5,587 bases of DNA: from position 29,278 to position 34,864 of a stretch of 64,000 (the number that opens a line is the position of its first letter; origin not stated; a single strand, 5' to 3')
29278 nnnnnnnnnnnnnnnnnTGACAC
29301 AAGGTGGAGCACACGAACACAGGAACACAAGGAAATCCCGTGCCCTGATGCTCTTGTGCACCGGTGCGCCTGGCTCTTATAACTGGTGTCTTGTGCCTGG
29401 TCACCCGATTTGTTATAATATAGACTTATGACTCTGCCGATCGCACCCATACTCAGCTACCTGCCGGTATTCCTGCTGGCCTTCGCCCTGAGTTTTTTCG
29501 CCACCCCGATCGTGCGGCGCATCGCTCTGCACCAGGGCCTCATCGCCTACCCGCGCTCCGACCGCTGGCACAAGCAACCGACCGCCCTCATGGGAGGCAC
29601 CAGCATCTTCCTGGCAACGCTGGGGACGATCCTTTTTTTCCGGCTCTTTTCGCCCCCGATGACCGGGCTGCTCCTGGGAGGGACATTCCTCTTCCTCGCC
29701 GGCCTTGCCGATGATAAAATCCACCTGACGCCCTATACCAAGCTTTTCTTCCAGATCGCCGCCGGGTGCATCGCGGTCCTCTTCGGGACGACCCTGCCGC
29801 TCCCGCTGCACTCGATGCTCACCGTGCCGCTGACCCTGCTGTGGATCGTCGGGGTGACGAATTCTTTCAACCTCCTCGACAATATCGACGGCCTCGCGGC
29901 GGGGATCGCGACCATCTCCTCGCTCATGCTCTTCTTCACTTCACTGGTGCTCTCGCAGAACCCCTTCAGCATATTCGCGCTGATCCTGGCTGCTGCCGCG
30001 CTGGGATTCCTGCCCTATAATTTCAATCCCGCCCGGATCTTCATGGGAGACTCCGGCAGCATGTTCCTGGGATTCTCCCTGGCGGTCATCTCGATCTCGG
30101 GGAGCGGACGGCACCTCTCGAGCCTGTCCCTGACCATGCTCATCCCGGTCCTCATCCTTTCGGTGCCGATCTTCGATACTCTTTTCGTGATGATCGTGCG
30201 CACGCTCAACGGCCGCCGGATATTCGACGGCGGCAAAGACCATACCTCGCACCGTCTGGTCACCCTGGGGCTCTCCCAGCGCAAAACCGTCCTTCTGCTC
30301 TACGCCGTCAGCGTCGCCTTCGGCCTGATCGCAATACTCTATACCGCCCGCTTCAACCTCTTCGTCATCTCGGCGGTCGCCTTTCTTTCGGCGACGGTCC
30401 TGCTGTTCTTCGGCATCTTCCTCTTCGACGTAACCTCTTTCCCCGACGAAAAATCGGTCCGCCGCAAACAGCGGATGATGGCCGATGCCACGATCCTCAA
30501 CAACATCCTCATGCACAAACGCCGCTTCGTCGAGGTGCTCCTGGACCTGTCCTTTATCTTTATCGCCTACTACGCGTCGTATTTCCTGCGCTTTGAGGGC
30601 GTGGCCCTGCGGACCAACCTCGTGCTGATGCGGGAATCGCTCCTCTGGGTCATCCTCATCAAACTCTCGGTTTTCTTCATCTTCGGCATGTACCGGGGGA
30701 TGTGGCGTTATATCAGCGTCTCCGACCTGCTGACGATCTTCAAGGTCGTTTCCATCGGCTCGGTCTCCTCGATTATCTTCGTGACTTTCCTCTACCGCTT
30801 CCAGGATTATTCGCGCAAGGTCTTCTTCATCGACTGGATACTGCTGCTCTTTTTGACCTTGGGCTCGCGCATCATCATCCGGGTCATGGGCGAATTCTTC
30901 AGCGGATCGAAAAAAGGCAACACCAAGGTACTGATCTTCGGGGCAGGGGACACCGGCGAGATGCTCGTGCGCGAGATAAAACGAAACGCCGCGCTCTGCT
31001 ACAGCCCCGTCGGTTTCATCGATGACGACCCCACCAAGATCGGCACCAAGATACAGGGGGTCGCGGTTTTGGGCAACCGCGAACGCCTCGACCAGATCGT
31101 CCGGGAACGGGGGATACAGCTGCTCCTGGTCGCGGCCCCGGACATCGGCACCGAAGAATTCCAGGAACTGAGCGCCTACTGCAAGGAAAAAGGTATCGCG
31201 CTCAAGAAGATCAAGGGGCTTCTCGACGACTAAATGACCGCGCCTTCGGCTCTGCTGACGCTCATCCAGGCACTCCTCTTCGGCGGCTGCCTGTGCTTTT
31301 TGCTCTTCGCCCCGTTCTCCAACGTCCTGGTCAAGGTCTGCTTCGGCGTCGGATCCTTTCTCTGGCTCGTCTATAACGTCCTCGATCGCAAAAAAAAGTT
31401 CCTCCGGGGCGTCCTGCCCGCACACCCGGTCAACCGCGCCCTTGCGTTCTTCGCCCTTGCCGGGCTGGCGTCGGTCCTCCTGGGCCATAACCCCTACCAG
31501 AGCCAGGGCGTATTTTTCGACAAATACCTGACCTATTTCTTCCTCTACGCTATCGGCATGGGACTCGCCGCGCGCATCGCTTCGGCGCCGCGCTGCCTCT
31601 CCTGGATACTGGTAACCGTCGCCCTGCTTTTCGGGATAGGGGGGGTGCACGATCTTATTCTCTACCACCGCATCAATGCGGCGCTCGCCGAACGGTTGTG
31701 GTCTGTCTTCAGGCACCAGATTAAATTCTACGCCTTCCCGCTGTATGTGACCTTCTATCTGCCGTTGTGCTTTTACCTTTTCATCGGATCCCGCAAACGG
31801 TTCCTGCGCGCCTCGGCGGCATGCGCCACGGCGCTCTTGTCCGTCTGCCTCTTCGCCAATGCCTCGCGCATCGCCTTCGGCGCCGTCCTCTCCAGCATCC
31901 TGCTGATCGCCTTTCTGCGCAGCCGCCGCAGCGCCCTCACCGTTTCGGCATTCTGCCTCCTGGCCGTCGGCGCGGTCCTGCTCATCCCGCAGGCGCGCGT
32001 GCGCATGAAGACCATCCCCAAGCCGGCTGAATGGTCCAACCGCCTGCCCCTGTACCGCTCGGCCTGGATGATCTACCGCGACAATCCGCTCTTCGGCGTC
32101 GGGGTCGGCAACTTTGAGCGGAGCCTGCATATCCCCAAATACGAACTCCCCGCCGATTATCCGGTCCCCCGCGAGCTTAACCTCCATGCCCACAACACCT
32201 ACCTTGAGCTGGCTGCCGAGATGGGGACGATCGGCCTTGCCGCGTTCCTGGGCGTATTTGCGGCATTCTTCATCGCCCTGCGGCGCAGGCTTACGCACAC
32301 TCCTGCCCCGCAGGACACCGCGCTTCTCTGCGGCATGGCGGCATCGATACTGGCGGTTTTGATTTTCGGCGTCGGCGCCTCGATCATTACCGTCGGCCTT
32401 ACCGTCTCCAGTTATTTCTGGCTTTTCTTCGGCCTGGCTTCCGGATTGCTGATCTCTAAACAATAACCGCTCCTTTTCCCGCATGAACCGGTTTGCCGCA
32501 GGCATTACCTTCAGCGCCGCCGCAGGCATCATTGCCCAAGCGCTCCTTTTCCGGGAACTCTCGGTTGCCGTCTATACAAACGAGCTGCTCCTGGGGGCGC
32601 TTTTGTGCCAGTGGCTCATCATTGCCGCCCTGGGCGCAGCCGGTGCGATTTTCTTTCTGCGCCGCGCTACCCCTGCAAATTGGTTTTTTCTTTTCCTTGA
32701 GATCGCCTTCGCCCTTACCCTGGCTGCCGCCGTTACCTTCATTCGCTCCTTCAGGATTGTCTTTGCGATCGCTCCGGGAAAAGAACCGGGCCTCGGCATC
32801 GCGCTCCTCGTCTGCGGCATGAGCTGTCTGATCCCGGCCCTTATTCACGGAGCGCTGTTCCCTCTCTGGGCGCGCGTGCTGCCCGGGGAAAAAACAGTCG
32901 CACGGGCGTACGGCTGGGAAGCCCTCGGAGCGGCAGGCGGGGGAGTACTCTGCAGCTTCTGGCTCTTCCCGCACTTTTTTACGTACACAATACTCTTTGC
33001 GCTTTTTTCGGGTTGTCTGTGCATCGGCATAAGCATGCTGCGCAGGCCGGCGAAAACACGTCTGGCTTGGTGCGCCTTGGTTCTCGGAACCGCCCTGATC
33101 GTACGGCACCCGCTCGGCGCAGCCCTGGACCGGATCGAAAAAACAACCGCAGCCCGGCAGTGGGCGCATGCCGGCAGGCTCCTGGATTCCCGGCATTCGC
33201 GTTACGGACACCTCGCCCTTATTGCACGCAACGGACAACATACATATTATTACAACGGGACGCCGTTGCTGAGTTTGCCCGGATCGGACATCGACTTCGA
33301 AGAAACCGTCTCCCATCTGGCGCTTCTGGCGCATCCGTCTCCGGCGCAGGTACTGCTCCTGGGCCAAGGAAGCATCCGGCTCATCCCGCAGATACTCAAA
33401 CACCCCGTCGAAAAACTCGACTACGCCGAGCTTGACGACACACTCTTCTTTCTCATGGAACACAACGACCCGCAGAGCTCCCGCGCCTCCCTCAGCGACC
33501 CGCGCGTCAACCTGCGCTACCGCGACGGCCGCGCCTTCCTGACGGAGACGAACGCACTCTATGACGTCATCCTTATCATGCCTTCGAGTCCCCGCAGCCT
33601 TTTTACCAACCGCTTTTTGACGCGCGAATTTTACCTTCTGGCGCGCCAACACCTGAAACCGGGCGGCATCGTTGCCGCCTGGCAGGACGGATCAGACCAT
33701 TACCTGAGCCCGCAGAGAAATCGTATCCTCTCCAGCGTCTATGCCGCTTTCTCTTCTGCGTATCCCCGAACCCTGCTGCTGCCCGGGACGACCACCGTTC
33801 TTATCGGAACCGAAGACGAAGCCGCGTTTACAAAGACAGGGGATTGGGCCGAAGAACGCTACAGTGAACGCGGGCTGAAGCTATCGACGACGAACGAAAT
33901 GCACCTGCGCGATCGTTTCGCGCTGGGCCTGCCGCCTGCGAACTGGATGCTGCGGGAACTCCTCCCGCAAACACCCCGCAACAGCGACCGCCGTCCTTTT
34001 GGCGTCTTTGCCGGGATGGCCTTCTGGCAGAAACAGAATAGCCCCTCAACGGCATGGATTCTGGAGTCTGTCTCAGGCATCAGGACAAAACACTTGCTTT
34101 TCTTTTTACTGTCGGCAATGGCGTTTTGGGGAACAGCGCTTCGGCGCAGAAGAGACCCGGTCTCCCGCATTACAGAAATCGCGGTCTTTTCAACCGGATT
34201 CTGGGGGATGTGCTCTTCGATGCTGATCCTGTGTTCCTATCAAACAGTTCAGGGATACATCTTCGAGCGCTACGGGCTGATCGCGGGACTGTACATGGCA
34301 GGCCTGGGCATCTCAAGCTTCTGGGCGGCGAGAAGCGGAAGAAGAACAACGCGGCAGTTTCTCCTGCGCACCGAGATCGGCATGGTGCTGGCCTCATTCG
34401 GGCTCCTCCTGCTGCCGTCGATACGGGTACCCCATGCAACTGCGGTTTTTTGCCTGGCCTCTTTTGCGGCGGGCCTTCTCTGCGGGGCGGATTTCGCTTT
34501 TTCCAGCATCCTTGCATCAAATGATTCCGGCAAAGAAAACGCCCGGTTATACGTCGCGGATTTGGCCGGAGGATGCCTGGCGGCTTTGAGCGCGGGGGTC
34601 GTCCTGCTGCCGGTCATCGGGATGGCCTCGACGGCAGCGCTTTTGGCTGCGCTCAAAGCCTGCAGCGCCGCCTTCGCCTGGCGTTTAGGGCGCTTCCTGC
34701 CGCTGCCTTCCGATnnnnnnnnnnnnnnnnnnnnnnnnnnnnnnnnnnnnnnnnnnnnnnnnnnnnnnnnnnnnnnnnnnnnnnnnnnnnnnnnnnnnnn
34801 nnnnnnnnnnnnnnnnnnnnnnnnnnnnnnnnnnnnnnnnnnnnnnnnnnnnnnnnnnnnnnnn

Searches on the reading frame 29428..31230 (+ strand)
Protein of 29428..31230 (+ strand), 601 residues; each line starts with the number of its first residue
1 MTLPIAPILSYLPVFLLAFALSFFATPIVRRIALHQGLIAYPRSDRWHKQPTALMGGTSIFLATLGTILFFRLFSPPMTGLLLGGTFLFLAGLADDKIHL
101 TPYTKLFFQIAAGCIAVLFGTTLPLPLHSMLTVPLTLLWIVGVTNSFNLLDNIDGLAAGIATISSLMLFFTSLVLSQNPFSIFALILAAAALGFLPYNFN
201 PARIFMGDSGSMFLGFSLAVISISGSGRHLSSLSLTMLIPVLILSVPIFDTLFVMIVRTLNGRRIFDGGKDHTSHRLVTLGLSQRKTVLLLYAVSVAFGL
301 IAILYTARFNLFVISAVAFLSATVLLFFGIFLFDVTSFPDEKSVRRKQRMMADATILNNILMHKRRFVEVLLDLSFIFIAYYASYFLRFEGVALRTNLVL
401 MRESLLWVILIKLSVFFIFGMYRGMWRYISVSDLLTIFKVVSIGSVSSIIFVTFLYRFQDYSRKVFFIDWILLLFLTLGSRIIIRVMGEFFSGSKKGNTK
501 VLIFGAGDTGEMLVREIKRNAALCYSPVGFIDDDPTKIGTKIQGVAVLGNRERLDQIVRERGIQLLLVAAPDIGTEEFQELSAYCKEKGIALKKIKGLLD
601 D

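Call 11: search_protein_families(library=pfam, proteins=[window:29428-31230:+], max_evalue=0.00001)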
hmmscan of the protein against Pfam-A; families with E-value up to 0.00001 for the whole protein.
window:29428-31230:+ (601 aa): 2 families
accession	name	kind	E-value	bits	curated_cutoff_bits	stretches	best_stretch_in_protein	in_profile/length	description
PF00953.26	Glycos_transf_4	-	1.1e-36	126.7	27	1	79-225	2-159/160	Glycosyl transferase family 4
PF13727.12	CoA_binding_3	-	3.3e-15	57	25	1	418-571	2-150/175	CoA-binding domain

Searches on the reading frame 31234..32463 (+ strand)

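Call 11: search_protein_families(library=pfam, proteins=[window:31234-32463:+], max_evalue=0.00001)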
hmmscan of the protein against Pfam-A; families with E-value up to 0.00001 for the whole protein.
window:31234-32463:+ (410 aa): 1 family
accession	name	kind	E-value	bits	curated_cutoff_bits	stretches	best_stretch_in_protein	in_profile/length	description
PF04932.20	Wzy_C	-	1.6e-22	80.3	31.7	1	198-339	2-149/149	O-Antigen ligase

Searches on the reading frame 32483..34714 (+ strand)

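Call 11: search_protein_families(library=pfam, proteins=[window:32483-34714:+], max_evalue=0.00001)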
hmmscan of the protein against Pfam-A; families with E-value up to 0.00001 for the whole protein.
window:32483-34714:+ (744 aa): 1 family
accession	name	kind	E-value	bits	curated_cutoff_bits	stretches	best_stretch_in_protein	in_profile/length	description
PF01564.23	Spermine_synth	-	3.6e-17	62.9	22.9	1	273-439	5-169/186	Spermine/spermidine synthase domain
